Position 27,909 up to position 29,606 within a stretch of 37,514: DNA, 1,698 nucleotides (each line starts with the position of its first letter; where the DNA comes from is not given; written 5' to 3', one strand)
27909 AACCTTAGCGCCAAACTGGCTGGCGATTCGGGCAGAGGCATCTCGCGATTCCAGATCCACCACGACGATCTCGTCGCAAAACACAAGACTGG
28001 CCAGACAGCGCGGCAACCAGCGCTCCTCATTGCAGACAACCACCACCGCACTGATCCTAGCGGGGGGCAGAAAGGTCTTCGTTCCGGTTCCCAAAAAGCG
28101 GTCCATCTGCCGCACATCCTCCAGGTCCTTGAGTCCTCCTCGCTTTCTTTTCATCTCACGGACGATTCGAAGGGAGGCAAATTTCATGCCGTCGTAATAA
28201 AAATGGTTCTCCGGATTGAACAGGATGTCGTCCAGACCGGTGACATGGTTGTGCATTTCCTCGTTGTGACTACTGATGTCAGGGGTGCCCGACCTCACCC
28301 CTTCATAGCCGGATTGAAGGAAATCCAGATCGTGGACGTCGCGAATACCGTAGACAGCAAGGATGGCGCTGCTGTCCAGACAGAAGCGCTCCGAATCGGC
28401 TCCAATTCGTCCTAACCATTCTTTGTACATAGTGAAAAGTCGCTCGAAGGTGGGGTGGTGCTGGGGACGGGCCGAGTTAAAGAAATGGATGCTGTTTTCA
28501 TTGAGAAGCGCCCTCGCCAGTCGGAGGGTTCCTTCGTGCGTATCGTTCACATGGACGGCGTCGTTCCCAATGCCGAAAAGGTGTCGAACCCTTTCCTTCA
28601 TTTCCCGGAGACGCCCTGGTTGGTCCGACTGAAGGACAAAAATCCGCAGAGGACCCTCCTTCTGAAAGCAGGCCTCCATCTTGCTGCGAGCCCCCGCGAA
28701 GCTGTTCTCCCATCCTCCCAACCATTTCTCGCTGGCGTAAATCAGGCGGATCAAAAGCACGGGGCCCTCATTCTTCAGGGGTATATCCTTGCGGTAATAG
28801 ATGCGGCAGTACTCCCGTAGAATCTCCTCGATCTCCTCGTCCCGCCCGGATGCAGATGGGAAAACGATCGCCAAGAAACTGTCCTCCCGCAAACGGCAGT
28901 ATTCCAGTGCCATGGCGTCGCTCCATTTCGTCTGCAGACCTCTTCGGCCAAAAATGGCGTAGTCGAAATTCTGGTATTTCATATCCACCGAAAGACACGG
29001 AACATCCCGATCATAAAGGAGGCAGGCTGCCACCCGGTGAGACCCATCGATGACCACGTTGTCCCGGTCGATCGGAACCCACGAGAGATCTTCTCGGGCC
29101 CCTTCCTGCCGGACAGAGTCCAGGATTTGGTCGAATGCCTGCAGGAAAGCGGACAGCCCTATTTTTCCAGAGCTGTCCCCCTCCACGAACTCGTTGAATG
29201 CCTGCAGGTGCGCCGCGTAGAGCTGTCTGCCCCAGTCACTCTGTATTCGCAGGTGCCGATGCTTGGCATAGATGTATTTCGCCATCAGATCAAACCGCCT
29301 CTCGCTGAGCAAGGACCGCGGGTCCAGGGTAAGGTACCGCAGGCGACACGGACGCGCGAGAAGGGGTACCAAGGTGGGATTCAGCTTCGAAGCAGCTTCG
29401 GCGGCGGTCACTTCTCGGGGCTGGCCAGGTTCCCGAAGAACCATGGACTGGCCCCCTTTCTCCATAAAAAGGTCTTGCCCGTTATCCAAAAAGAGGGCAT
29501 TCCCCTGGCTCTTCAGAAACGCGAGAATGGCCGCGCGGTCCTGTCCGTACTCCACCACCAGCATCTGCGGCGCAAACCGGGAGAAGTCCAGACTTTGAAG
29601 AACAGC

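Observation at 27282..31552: Giant FkbM-methyltransferase / unassigned centre / GT2 fusion, translationally coupled to a TagF-like transferase and a GT2: candidate glycan capping or termination module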

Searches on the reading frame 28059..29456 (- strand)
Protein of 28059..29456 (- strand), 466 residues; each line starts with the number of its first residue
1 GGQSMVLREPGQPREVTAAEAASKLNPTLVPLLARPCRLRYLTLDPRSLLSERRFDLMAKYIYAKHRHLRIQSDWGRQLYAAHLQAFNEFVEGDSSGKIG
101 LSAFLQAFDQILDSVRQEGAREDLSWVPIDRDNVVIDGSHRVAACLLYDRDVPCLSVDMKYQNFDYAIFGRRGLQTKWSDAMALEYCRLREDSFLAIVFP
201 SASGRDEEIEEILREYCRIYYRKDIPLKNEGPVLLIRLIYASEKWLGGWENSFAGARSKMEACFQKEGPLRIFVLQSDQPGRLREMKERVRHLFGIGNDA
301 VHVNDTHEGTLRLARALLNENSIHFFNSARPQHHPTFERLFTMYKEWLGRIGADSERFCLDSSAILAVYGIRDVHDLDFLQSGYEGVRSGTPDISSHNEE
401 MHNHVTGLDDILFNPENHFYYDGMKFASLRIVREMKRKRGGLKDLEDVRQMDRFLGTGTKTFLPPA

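Call 9: find_homologous_proteins(query=window:28059-29456:-, max_evalue=0.001)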
Query window:28059-29456:- (466 aa): 165 proteins with E <= 0.001 among 8000 candidates; the best 120 are listed.
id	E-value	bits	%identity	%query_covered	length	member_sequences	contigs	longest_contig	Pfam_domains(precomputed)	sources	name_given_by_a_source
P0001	1.3e-143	498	48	95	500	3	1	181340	-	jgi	jgi:hypothetical protein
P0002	1.5e-142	494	47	95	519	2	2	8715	-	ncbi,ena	-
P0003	1.4e-137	478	47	95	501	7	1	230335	-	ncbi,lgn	-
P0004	2.7e-137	477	47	96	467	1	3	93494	-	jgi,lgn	-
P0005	3.7e-137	476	47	95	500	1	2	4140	-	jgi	jgi:hypothetical protein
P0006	1.1e-134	468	48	94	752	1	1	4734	PF05050.20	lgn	-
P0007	2.5e-132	460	45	94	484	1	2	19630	-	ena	-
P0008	3.8e-130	453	50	87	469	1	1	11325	-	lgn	-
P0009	4.6e-130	453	45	94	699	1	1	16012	PF05050.20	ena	-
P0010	8.3e-130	452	46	95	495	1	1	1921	-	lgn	-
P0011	2.2e-129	451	44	95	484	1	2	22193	-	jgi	jgi:hypothetical protein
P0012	8.7e-129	449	47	89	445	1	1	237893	-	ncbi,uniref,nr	ncbi:hypothetical protein [Neobacillus kokaensis]|uniref:ParB/Sulfiredoxin domain-containing protein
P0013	5.6e-125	436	46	93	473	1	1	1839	-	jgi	jgi:hypothetical protein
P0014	2.1e-124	434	44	95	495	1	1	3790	-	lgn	-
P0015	1.5e-121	425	44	95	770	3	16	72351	-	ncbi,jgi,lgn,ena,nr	ncbi:MAG TPA: hypothetical protein DCE52_07380 [Rhodobacteraceae bacterium]|nr:hypothetical protein 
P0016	2.0e-118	415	43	95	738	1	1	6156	PF05050.20,PF05575.17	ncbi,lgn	-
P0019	1.2e-117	412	42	97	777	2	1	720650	PF05050.20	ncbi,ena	-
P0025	3.9e-114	401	41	97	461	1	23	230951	-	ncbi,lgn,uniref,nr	ncbi:MAG: hypothetical protein P5681_05695 [Limnospira sp. PMC 894.15]|uniref:ParB/Sulfiredoxin doma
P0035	3.8e-107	377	39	93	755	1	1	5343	PF05050.20,PF05575.17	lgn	-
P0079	3.6e-90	321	38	85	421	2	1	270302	-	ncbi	ncbi:MAG: hypothetical protein WDZ41_03575 [Candidatus Babeliales bacterium]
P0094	7.8e-85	304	35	94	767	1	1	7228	PF05050.20,PF05575.17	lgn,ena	-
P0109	5.6e-79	285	36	87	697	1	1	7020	PF02485.28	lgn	-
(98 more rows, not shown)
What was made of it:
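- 28887..29339 (-): Module domain 1: ParB/sulfiredoxin-like, with invariant G-x-H-R (DGSHR at 29034-29048). UniRef names homologues 'ParB/Sulfiredoxin domain-containing' (call 9).
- On ParB/sulfiredoxin superfamily (module domain 1): UniRef's name for homologues (call 9) implies an InterPro superfamily hit.
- GT14 (PF02485) is also fused, in P0109 (call 9).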

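Call 13: search_solved_structures(query=A1, max_evalue=10, show_alignments=3)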
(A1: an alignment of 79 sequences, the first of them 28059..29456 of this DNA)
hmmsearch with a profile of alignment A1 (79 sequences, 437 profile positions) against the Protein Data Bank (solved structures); distinct sequences matched with E-value up to 10: 5.
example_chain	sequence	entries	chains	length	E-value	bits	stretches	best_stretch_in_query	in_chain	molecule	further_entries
9fqr_HX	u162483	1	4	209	0.89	11.7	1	170-218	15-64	NME/NM23 family member 5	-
5b5u_A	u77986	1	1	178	1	11.5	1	340-389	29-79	L-asparaginase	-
5b74_A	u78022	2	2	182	1.1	11.5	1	340-389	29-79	L-asparaginase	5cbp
4nje_A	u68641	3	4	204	1.3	11.2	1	340-389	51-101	L-asparaginase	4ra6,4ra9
4q0m_A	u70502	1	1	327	2.7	10.1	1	340-389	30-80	L-asparaginase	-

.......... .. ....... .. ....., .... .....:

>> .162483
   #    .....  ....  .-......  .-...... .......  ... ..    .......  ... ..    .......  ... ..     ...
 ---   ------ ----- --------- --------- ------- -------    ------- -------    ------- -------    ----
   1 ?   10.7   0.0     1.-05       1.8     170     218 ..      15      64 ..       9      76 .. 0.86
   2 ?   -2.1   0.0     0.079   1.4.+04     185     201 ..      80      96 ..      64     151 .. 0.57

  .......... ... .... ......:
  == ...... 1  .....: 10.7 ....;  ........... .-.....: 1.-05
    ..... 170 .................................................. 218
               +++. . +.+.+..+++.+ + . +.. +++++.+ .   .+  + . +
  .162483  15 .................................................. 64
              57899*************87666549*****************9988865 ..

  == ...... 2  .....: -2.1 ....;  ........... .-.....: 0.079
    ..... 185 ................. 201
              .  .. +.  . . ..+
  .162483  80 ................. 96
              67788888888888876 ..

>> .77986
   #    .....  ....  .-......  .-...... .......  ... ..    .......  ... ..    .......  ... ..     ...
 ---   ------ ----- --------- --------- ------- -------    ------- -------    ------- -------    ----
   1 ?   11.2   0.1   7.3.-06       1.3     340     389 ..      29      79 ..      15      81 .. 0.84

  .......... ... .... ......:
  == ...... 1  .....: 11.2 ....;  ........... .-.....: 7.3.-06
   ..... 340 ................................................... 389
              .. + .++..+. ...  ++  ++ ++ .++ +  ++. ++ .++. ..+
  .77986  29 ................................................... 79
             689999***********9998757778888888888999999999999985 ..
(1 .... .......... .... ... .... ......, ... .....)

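Call 22: predict_structure(alignment_id=A1)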
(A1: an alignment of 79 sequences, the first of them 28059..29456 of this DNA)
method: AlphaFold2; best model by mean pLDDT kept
length: 466 residues; sequences in the alignment: 79
mean_pLDDT: 95.2   pTM: 0.93
mean pLDDT of the five models: 95.2, 94.9, 94.7, 94.5, 94.5
residues with pLDDT >= 90: 433; 70-90: 17; 50-70: 6; < 50: 10
segments of 3 or more residues with pLDDT < 50: 1-4, 461-466
pLDDT, mean of each block of 10 residues (from residue 1): 59 94 95 92 97 98 98 98 98 89 98 97 96 96 98 94 95 98 98 98 98 98 98 98 97 98 98 97 97 98 97 98 98 98 98 97 98 98 95 97 98 98 98 98 98 81 45
secondary structure, 60 per line:
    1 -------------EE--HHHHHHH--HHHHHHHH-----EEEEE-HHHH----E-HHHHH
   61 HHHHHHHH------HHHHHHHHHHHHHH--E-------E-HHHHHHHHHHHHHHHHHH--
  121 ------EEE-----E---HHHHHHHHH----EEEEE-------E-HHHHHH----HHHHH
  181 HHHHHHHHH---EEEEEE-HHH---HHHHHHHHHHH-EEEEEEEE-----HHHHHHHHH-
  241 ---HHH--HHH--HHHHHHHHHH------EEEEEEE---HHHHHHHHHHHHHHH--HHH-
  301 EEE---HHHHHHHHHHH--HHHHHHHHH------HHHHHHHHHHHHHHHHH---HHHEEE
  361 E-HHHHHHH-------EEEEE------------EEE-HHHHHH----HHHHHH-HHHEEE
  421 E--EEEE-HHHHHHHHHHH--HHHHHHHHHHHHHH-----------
elements in order: H18-24 H27-34 E40-44 H46-49 H56-68 H75-88 H101-118 E127-129 H139-147 E152-156 H166-171 H176-189 E193-198 H206-216 E218-225 H231-239 H254-263 E270-276 H280-294 E301-303 H307-317 H320-328 H335-351 E358-361 H363-369 E377-381 E394-396 H398-403 H408-413 E418-421 E424-427 H429-439 H442-455
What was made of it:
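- On O-antigen chain terminators of the WbdD / WbbB / ORF6-O7 type: The linkers on either side of the module are about 20-50 aa (call 22).
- On Nucleoside diphosphate kinase (module domain 2): Only about 25 residues separate strand 3 from strand 4 (call 22).
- The AF2 model of the centre has pLDDT 95.2 and pTM 0.93 (call 22).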

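Call 24: fold_search(model_id=the predicted structure, library=pdb)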
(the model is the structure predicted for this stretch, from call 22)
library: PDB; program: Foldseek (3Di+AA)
matches with E <= 10: 583; with E <= 0.001: 0
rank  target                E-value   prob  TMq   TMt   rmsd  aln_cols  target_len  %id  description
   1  3evw_B                2.1e-03  1.00  0.20  0.62   3.9       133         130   14  Crystal structure of the Mimivirus NDK R107G mutant complexed with dTDP (released 2009-08-11)
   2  3fcw_A                2.4e-03  1.00  0.20  0.60   4.0       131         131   14  Crystal structure of the Mimivirus NDK N62L mutant complexed with UDP (released 2009-08-11)
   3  3b6b_A                3.0e-03  1.00  0.20  0.62   4.5       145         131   15  Crystal structure of Acanthamoeba polyphaga mimivirus nucleoside diphosphate kinase complexed with dGDP (released 2008-11-04)
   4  6qa2_E                3.5e-03  1.00  0.17  0.50   5.0       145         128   17  R80A MUTANT OF NUCLEOSIDE DIPHOSPHATE KINASE FROM MYCOBACTERIUM TUBERCULOSIS (released 2019-02-27)
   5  6ay1_E                3.7e-03  1.00  0.20  0.61   3.8       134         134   21  Crystal structure of a nucleoside diphosphate kinase NDK from Helicobacter pylori (released 2017-09-20)
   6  3fbf_C                3.7e-03  1.00  0.20  0.61   4.6       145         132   15  Crystal structure of the Mimivirus NDK N62L mutant complexed with dTDP (released 2009-08-11)
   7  2b8p_B                3.8e-03  1.00  0.20  0.61   4.6       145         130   15  Crystal structure of Acanthamoeba polyphaga mimivirus NDK, the first viral nucleoside diphosphate kinase (released 2005-11-15)
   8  3fbc_A                4.0e-03  1.00  0.20  0.60   4.1       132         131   14  Crystal structure of the Mimivirus NDK N62L-R107G double mutant complexed with dTDP (released 2009-08-11)
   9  3fbe_A                4.0e-03  1.00  0.20  0.58   4.2       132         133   14  Crystal structure of the Mimivirus NDK N62L-R107G double mutant complexed with GDP (released 2009-06-16)
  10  6qa2_A                4.0e-03  1.00  0.18  0.53   4.8       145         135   16  R80A MUTANT OF NUCLEOSIDE DIPHOSPHATE KINASE FROM MYCOBACTERIUM TUBERCULOSIS (released 2019-02-27)
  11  8j07_X                4.0e-03  1.00  0.20  0.45  11.8       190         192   17  96nm repeat of human respiratory doublet microtubule and associated axonemal complexes (released 2023-07-26)
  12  3fcw_B                4.2e-03  1.00  0.20  0.61   4.1       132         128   14  Crystal structure of the Mimivirus NDK N62L mutant complexed with UDP (released 2009-08-11)
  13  3ztq_A                4.2e-03  1.00  0.19  0.54   4.6       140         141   18  Hexagonal crystal form P61 of the Aquifex aeolicus nucleoside diphosphate kinase (released 2012-02-29)
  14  3vgv_O                4.9e-03  1.00  0.20  0.60   3.7       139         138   21  E134A mutant nucleoside diphosphate kinase derived from Halomonas sp. 593 (released 2012-07-11)
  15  3pj9_A                4.9e-03  1.00  0.19  0.57   4.0       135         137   21  Crystal structure of a Nucleoside Diphosphate Kinase from Campylobacter jejuni (released 2010-11-24)
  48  5k5d_A                8.9e-02  0.33  0.12  0.19  16.1       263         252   12  Structure of the C2221 form of Pnob8-like ParB-N domain (released 2016-06-15)
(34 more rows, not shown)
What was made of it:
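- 28467..28886 (-): Module domain 2: nucleoside-diphosphate-kinase-like. The conserved His is at 28551-28553 and the Asp at 28542-28544. The top 45 PDB Foldseek hits are all NDKs (prob 1.0, TM on target about 0.6; call 24).
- On ParB/sulfiredoxin superfamily (module domain 1): PDB 5k5d reaches prob 0.33 (call 24).
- On Nucleoside diphosphate kinase (module domain 2): The top 45 PDB hits are NDKs, with prob 1.0, TM on target 0.5-0.62 and rmsd about 4 A (call 24).
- Closest known: Nucleoside diphosphate kinase. Same: The same fold (Foldseek prob 1.0, TM on target about 0.6; call 24).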

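Call 25: search_protein_families(library=pfam, alignment_id=A1, max_evalue=5)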
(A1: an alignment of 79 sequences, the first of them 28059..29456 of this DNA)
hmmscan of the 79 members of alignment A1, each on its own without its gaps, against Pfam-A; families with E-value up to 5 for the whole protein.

A. member 1, window:28059-29456:- (466 aa): 0 families

B. families by the number of members that match (of 79 scanned): 27 families (the first 25 are shown)
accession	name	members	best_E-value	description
PF03196.18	DUF261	3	0.0098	Protein of unknown function, DUF261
PF21757.2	DUF6870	2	0.0091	Family of unknown function (DUF6870)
PF12310.13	Elf-1_N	2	0.11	Transcription factor protein N terminal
PF22325.2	CR4_N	1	0.011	Interferon-gamma receptor, N-terminal domain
PF11214.13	Med2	1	0.012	Mediator complex subunit 2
PF09299.17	Mu-transpos_C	1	0.012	Mu transposase, C-terminal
PF03770.22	IPK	1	0.016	Inositol polyphosphate kinase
PF23349.2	BBS7_hp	1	0.03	BBS7 hairpin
PF03272.18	Mucin_bdg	1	0.061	Putative mucin or carbohydrate-binding module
PF19652.4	DUF6155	1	0.069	Family of unknown function (DUF6155)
PF07125.16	DUF1378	1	0.071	Protein of unknown function (DUF1378)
PF24224.1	DUF7440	1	0.082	Family of unknown function (DUF7440)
PF15640.11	Tox-MPTase4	1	0.091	Metallopeptidase toxin 4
PF13078.11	DUF3942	1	0.1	Protein of unknown function (DUF3942)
PF03439.18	Spt5-NGN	1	0.13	Early transcription elongation factor of RNA pol II, NGN section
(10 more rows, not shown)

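Call 27: find_encoding_contigs(protein=P0012, flank=10000, max_places=2)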
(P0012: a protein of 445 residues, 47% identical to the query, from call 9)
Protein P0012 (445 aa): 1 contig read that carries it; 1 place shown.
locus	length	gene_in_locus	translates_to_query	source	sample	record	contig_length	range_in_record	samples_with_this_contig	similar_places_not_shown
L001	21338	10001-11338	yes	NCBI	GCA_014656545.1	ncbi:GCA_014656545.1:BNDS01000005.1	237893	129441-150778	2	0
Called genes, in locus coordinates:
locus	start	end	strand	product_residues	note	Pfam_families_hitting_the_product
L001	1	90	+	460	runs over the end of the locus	PF02812:ELFV_dehydrog_N, PF00208:ELFV_dehydrog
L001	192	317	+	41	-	PF13215:DUF4023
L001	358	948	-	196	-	-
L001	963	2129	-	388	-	PF17989:ALP_N, PF21522:MreB-like_C, PF22128:Alp7A_like_C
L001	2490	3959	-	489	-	PF03734:YkuD, PF19127:Choline_bind_3, PF01473:Choline_bind_1 (weak), PF19127:Choline_bind_3 (weak), PF01473:Choline_bind_1 (weak), PF19127:Choline_bind_3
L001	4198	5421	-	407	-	PF03734:YkuD, PF01473:Choline_bind_1 (faint), PF19127:Choline_bind_3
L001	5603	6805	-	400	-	PF00389:2-Hacid_dh, PF02826:2-Hacid_dh_C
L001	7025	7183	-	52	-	-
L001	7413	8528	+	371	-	PF01370:Epimerase, PF04321:RmlD_sub_bind (weak), PF16363:GDP_Man_Dehyd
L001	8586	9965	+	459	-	PF00483:NTP_transferase, PF01050:MannoseP_isomer, PF07883:Cupin_2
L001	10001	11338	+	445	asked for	-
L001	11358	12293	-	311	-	PF01073:3Beta_HSD (faint), PF01370:Epimerase, PF02719:Polysacc_synt_2 (faint), PF04321:RmlD_sub_bind, PF16363:GDP_Man_Dehyd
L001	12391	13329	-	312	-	PF00852:Glyco_transf_10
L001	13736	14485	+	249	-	PF01476:LysM, PF06725:3D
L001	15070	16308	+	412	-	PF03435:Sacchrp_dh_NADP, PF16653:Sacchrp_dh_C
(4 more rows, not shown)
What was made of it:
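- Conventional donor genes (ManC, Gmd, GFS) are already present where the module occurs (call 27).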

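Call 28: find_encoding_contigs(protein=P0001, flank=10000, max_places=2)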
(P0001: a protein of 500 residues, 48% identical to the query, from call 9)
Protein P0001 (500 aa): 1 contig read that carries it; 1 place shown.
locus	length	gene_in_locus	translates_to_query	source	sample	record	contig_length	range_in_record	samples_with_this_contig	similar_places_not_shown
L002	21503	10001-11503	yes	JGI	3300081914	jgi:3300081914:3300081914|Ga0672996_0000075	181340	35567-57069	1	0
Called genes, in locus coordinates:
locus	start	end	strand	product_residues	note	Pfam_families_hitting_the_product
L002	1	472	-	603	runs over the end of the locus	-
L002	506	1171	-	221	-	-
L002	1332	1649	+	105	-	PF00355:Rieske, PF13806:Rieske_2, PF22543:Rieske_4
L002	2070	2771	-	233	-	-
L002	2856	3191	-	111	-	-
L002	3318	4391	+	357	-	PF01180:DHO_dh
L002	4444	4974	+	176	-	PF02643:DUF192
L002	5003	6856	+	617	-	PF13522:GATase_6, PF13537:GATase_7, PF01380:SIS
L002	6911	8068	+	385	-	-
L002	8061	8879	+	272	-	PF12281:NTP_transf_8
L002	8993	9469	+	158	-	PF14106:DUF4279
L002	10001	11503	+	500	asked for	-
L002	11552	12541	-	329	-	PF00535:Glycos_transf_2, PF10111:Glyco_tranf_2_2, PF13506:Glyco_transf_21 (weak), PF13641:Glyco_tranf_2_3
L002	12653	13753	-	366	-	PF13641:Glyco_tranf_2_3, PF00535:Glycos_transf_2, PF10111:Glyco_tranf_2_2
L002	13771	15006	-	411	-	PF13439:Glyco_transf_4, PF13579:Glyco_trans_4_4, PF13477:Glyco_trans_4_2 (weak), PF00534:Glycos_transf_1, PF13692:Glyco_trans_1_4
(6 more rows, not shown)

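Call 29: find_encoding_contigs(protein=P0025, flank=10000, max_places=1)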
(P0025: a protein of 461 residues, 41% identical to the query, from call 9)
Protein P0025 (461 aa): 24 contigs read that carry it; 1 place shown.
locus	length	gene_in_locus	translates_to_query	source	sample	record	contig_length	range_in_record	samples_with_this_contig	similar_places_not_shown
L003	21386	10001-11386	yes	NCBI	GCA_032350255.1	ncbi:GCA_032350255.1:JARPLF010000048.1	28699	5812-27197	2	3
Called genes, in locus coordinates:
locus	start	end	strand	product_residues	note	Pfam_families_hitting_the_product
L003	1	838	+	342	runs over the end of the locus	PF00145:DNA_methylase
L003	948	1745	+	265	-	PF01887:SAM_HAT_N, PF20257:SAM_HAT_C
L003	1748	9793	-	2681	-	PF05050:Methyltransf_21, PF00535:Glycos_transf_2, PF13439:Glyco_transf_4, PF00534:Glycos_transf_1, PF13692:Glyco_trans_1_4, PF00535:Glycos_transf_2, PF10111:Glyco_tranf_2_2, PF13641:Glyco_tranf_2_3, +5 more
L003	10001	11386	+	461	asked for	-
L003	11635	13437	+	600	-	PF06480:FtsH_ext, PF06068:TIP49 (faint), PF00004:AAA, PF07728:AAA_5 (weak), PF17862:AAA_lid_3, PF01434:Peptidase_M41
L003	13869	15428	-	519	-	-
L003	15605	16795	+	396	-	PF02638:GHL10, PF14871:GHL6, PF02065:Melibiase (weak)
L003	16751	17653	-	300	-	PF00902:TatC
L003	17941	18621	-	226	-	PF00733:Asn_synthase (weak), PF06508:QueC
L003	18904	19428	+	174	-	-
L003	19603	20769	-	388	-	PF00266:Aminotran_5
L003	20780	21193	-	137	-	PF01844:HNH, PF14279:HNH_5 (weak)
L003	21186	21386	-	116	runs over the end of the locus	-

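Call 30: find_encoding_contigs(protein=P0079, flank=10000, max_places=1)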
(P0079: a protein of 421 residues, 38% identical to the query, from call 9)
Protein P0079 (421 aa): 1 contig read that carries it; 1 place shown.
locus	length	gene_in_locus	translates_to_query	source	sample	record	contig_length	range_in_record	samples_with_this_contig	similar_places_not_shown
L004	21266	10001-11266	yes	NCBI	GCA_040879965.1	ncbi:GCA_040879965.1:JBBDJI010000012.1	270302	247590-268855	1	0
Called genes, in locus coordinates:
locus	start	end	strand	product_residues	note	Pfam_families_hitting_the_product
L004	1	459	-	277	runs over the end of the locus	PF02353:CMAS (faint), PF08003:Methyltransf_9, PF13489:Methyltransf_23, PF13847:Methyltransf_31, PF08241:Methyltransf_11, PF08242:Methyltransf_12, PF13649:Methyltransf_25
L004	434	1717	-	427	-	PF13439:Glyco_transf_4, PF13579:Glyco_trans_4_4 (weak), PF00534:Glycos_transf_1, PF13692:Glyco_trans_1_4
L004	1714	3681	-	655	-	PF13522:GATase_6, PF13537:GATase_7, PF00733:Asn_synthase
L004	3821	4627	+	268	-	PF01149:Fapy_DNA_glyco, PF05833:NFACT_N, PF06831:H2TH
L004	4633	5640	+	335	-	PF01331:mRNA_cap_enzyme (faint), PF01068:DNA_ligase_A_M, PF09414:RNA_ligase, PF04679:DNA_ligase_A_C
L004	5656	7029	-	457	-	PF13489:Methyltransf_23 (weak), PF07021:MetW (weak), PF13847:Methyltransf_31 (weak), PF13506:Glyco_transf_21 (weak), PF00535:Glycos_transf_2, PF10111:Glyco_tranf_2_2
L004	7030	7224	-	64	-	-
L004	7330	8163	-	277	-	-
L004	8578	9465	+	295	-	PF05050:Methyltransf_21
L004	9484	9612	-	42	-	-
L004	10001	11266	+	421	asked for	-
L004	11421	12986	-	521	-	PF01073:3Beta_HSD, PF01370:Epimerase, PF16363:GDP_Man_Dehyd, PF07993:NAD_binding_4 (weak)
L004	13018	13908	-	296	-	PF24785:RXYLT1_C (weak)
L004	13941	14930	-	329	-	-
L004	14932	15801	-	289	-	PF20102:DUF6492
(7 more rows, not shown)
